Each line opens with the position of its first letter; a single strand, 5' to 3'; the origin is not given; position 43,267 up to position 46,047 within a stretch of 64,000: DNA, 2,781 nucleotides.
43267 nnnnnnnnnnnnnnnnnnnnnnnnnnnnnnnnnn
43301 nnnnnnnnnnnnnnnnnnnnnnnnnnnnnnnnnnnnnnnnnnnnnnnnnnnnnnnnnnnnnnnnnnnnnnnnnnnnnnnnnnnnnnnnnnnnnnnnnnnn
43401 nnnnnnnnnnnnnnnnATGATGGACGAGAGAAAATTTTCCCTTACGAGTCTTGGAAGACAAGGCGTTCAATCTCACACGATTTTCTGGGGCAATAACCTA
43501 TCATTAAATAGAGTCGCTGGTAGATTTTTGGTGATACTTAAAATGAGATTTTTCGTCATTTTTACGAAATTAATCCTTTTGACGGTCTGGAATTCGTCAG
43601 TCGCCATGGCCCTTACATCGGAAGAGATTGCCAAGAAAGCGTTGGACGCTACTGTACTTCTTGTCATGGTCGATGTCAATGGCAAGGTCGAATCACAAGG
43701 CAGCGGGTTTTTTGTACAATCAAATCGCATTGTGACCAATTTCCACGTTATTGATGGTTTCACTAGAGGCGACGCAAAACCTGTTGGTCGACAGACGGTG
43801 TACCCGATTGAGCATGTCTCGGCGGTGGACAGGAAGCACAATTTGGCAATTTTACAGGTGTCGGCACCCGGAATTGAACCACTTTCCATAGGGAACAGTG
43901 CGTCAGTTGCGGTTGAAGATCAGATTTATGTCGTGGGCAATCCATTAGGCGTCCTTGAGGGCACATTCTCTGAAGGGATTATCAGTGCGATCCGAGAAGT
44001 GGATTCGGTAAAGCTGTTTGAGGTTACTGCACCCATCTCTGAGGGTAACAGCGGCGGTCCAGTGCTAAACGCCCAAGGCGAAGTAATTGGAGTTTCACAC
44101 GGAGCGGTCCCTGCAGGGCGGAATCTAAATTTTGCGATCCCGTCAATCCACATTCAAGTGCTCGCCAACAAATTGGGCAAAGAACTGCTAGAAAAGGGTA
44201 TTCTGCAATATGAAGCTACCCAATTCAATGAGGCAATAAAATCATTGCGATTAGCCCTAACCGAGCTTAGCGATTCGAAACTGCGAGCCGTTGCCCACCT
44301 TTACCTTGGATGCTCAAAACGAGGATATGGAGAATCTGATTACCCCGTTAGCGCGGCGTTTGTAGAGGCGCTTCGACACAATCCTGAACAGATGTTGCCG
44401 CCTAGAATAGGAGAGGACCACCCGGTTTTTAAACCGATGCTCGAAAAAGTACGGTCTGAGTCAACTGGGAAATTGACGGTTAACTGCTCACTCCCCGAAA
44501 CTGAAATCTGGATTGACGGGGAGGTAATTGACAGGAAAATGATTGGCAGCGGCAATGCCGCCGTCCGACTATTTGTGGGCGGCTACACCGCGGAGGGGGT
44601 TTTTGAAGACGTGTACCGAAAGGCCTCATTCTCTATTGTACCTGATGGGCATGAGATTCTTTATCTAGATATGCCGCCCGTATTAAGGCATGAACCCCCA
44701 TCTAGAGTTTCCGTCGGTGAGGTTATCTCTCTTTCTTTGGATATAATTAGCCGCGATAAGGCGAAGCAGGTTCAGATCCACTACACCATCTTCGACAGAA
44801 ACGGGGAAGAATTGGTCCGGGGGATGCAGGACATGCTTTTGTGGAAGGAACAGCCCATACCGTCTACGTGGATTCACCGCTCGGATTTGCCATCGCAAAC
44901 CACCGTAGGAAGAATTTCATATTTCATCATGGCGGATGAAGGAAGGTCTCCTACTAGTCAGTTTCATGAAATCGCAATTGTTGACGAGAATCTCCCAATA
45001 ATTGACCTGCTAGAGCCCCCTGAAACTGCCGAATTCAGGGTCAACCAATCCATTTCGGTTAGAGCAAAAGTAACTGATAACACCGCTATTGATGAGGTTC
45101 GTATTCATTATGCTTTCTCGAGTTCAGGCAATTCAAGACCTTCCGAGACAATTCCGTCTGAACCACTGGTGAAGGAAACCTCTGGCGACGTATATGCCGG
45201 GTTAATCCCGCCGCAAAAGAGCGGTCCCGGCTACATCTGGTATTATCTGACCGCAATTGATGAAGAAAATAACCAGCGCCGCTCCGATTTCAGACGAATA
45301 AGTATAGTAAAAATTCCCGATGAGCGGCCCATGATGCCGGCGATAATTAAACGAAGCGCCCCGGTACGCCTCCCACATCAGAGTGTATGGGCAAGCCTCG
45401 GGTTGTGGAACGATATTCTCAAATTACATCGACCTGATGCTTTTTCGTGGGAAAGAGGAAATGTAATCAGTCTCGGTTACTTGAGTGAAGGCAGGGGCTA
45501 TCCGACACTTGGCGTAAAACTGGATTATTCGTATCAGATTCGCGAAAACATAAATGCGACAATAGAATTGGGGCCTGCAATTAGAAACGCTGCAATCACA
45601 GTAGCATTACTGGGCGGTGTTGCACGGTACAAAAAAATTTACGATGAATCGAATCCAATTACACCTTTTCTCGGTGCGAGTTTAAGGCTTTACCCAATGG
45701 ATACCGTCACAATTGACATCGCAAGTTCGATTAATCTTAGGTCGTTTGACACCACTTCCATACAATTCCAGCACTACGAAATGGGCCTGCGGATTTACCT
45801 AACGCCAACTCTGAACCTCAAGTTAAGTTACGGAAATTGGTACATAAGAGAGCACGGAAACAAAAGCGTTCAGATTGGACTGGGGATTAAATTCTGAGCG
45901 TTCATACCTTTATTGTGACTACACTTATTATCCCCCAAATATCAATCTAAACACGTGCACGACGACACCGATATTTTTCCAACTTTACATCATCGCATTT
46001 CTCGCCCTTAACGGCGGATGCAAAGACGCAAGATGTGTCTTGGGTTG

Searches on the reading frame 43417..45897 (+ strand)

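Call 108: search_protein_families(library=pfam, proteins=[window:43417-45897:+])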
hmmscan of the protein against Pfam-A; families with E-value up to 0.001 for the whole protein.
window:43417-45897:+ (826 aa): 2 families
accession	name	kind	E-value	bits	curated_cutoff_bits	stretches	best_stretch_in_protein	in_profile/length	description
PF13365.12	Trypsin_2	-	3e-28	99.8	27.6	1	95-226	1-144/144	Trypsin-like peptidase domain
PF00089.32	Trypsin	-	5.2e-09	36.7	20.6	1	89-243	22-213/220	Trypsin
